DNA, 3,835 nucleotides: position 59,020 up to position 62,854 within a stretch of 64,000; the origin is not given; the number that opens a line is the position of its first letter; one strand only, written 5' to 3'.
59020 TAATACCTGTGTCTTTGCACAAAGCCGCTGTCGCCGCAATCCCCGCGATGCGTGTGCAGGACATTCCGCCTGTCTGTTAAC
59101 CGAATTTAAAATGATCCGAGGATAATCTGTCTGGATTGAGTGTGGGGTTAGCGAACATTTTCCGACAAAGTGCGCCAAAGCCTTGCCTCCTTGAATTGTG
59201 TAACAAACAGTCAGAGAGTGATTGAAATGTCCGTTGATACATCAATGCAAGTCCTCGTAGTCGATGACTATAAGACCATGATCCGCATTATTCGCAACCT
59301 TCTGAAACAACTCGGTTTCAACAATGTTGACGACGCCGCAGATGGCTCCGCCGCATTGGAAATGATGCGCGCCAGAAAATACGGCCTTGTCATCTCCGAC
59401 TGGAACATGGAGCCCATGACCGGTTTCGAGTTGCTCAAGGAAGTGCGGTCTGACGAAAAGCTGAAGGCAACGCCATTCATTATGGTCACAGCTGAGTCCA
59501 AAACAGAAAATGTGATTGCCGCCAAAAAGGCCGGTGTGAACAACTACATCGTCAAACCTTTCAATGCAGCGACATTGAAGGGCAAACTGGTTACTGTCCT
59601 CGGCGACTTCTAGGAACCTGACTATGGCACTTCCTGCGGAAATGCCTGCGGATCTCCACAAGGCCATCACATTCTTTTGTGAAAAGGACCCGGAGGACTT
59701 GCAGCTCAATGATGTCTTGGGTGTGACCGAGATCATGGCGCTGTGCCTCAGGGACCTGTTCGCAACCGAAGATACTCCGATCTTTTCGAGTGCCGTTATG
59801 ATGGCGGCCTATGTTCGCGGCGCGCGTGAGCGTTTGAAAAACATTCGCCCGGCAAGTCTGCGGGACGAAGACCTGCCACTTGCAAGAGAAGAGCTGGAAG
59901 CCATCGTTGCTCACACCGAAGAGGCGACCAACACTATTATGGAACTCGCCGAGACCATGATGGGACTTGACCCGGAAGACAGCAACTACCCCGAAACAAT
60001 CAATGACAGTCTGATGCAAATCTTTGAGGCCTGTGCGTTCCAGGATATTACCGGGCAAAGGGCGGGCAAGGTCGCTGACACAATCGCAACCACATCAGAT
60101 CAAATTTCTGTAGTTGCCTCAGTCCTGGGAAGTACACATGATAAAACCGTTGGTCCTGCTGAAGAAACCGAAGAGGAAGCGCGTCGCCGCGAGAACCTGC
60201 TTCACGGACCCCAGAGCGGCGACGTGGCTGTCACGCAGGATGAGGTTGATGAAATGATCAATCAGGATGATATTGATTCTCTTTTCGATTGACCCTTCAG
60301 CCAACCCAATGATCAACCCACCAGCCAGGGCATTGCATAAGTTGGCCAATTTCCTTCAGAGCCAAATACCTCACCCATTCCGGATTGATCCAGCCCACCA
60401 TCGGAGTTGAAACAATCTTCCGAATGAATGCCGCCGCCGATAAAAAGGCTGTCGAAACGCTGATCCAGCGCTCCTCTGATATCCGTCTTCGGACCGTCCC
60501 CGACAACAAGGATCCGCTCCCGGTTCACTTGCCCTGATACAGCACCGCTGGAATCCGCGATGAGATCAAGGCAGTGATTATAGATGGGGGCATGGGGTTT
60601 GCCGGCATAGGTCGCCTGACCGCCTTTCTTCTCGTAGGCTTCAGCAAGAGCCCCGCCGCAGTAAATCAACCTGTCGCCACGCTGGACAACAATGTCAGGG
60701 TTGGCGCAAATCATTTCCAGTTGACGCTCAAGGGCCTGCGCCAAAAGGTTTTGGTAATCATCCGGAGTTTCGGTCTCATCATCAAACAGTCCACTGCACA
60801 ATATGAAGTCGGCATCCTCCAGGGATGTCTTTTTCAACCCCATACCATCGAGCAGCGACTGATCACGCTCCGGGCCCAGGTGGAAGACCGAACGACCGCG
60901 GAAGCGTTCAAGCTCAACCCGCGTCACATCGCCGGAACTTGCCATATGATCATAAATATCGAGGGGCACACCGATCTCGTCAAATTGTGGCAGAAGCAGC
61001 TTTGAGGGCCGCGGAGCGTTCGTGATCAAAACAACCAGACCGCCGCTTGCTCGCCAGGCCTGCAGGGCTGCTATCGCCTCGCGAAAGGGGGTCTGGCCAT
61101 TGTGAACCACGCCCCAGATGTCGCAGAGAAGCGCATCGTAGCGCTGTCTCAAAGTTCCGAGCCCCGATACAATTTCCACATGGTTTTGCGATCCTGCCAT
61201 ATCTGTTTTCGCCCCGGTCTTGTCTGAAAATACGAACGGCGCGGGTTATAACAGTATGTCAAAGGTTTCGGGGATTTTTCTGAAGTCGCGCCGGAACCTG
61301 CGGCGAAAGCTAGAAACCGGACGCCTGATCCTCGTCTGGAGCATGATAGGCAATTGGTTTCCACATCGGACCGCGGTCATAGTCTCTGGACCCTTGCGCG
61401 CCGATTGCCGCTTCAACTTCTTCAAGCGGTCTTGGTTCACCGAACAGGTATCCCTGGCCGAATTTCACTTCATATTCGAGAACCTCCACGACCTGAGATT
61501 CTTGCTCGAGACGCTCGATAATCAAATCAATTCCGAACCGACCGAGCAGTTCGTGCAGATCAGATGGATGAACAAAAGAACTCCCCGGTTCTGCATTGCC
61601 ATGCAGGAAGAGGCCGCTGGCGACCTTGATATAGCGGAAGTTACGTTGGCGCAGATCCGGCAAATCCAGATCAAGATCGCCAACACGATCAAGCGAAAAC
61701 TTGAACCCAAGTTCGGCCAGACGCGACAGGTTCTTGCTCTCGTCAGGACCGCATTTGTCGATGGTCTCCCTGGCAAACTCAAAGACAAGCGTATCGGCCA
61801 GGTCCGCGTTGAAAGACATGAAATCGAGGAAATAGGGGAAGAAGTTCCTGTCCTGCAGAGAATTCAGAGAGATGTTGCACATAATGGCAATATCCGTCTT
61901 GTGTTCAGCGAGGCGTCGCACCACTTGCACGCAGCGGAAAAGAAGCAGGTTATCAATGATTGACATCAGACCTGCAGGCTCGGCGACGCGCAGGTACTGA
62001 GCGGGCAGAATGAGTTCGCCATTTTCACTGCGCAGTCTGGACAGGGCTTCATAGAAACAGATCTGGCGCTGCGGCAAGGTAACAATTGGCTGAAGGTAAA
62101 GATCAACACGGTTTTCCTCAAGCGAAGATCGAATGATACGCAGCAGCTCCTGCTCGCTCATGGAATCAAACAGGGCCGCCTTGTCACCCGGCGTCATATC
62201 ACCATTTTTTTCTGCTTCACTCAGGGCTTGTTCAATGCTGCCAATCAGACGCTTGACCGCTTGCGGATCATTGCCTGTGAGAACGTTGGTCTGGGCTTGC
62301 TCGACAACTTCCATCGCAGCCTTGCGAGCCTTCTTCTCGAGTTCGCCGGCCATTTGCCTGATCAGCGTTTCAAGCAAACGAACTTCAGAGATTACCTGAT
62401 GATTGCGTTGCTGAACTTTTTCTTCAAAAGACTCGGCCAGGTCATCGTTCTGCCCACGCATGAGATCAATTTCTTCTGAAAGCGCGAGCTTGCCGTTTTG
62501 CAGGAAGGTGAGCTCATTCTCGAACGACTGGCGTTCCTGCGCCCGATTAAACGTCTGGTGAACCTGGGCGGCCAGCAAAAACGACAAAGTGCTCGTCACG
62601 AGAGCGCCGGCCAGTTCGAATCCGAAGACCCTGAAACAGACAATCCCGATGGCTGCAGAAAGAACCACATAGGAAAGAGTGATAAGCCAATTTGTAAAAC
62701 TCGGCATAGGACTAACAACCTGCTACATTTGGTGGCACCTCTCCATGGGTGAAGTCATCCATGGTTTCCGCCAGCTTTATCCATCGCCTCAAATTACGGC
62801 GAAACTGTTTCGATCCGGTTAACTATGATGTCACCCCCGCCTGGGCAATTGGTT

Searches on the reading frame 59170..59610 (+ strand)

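Call 63: search_protein_families(library=ncbifam, proteins=[window:59170-59610:+], max_evalue=0.00001)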
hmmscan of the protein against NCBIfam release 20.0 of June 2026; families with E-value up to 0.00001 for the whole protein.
window:59170-59610:+ (147 aa): 87 families (the best 25 are shown)
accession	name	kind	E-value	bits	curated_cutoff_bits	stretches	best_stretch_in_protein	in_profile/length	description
NF007901.0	PRK10610.1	equivalog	9.2e-47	158.4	189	1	23-143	3-123/129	chemotaxis response regulator CheY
TIGR02154.1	PhoB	equivalog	5.3e-21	75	296.2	1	25-144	2-120/226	phosphate regulon transcriptional regulator PhoB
NF011874.0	PRK15347.1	equivalog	5.8e-19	67.6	852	1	12-140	676-806/921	two component system sensor kinase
NF041734.1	resp_reg_RppA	equivalog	1.1e-18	67.5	250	1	26-140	1-114/229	two-component system response regulator RppA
NF053854.1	RespRegPhoBBctds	equivalog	1.1e-18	67.4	270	1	28-144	1-115/225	two-component system response regulator PhoB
NF040689.1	MtrAB_MtrA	equivalog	5.8e-18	65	300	1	28-139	1-108/219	MtrAB system response regulator MtrA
NF007135.0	PRK09581.1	equivalog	6e-18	64.9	474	1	26-137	3-113/457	PleD family two-component system response regulator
NF008099.0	PRK10841.1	equivalog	3.1e-17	61.6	920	1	19-142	818-938/949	two-component system sensor histidine kinase RcsC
NF041733.1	resp_reg_CseB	equivalog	3.7e-17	62.5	350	1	27-144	2-115/228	two-component system response regulator CseB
NF045944.1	ResRegRpaBCyano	equivalog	1.3e-16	60.7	330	1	29-144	1-112/229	response regulator transcription factor RpaB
NF008318.0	PRK11107.1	equivalog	3e-16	58.7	890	1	16-140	658-781/920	two-component sensor histidine kinase BarA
NF007689.0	PRK10365.1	equivalog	3.7e-16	58.9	760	1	24-143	4-120/441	sigma-54-dependent response regulator transcription factor ZraR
NF000402.1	vanR-B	exception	7e-16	58.3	480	1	25-137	2-110/219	vancomycin resistance response regulator transcription factor VanR-B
NF053512.1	nitric_RR_NosR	exception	7.5e-16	58.2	400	1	28-137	1-108/422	response regulator c-di-GMP phosphodiesterase, NosR family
NF041866.1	EpsW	equivalog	1.1e-15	57.4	200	1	26-142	6-123/131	exopolysaccharide biosynthesis response regulator EpsW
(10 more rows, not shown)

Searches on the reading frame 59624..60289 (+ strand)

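Call 63: search_protein_families(library=ncbifam, proteins=[window:59624-60289:+], max_evalue=0.00001)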
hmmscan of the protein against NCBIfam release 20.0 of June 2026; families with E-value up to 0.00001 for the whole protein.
window:59624-60289:+ (222 aa): 1 family
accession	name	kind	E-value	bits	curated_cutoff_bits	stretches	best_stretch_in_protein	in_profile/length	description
NF008368.0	PRK11166.1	equivalog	3.6e-08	33.4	257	1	124-213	128-213/217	protein phosphatase CheZ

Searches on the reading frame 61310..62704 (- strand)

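Call 63: search_protein_families(library=ncbifam, proteins=[window:61310-62704:-], max_evalue=0.00001)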
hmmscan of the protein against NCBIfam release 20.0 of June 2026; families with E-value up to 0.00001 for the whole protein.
window:61310-62704:- (464 aa): 11 families
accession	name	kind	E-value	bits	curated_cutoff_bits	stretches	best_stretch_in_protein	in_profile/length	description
NF051880.1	FlagAsmCDGMPTipF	equivalog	2.9e-109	365.7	600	2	149-430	114-399/421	flagella assembly cyclic-di-GMP phosphodiesterase TipF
NF045673.1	c-di-GMPRcptLapD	equivalog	1e-20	73.6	1020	1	112-426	335-646/647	cyclic di-GMP receptor LapD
NF052458.1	PhdiestGepA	equivalog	1.4e-19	69.8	1200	1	75-430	488-837/840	phosphodiesterase GepA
NF045675.1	PhdiestaseDibA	equivalog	2.5e-19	69.1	980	1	144-431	333-622/623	phosphodiesterase DibA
NF053781.1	cdiGMPphdstlr2612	equivalog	3.5e-17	61.4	1600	1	176-433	999-1264/1268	Tlr1612 family c-di-GMP phosphodiesterase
NF008807.1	PRK11829.1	equivalog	6.7e-14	50.9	733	1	193-433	422-661/670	biofilm formation regulator HmsP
NF007474.0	PRK10060.1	equivalog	4.8e-13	48.2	782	1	191-432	413-652/663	cyclic di-GMP phosphodiesterase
NF007298.0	PRK09776.1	equivalog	2.9e-12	45.3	1135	1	187-430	861-1102/1111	diguanylate cyclase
NF008281.1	PRK11059.1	equivalog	6.8e-12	44.5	663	1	190-425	400-630/633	RNase E specificity factor CsrD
NF052596.1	RR_EAL_PvrR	equivalog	7.4e-09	34.7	580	1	121-431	92-386/398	response regulator cyclic di-GMP phosphodiesterase PvrR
NF007839.0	PRK10551.1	equivalog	2.5e-06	26.4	461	1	195-433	272-509/518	cyclic di-GMP phosphodiesterase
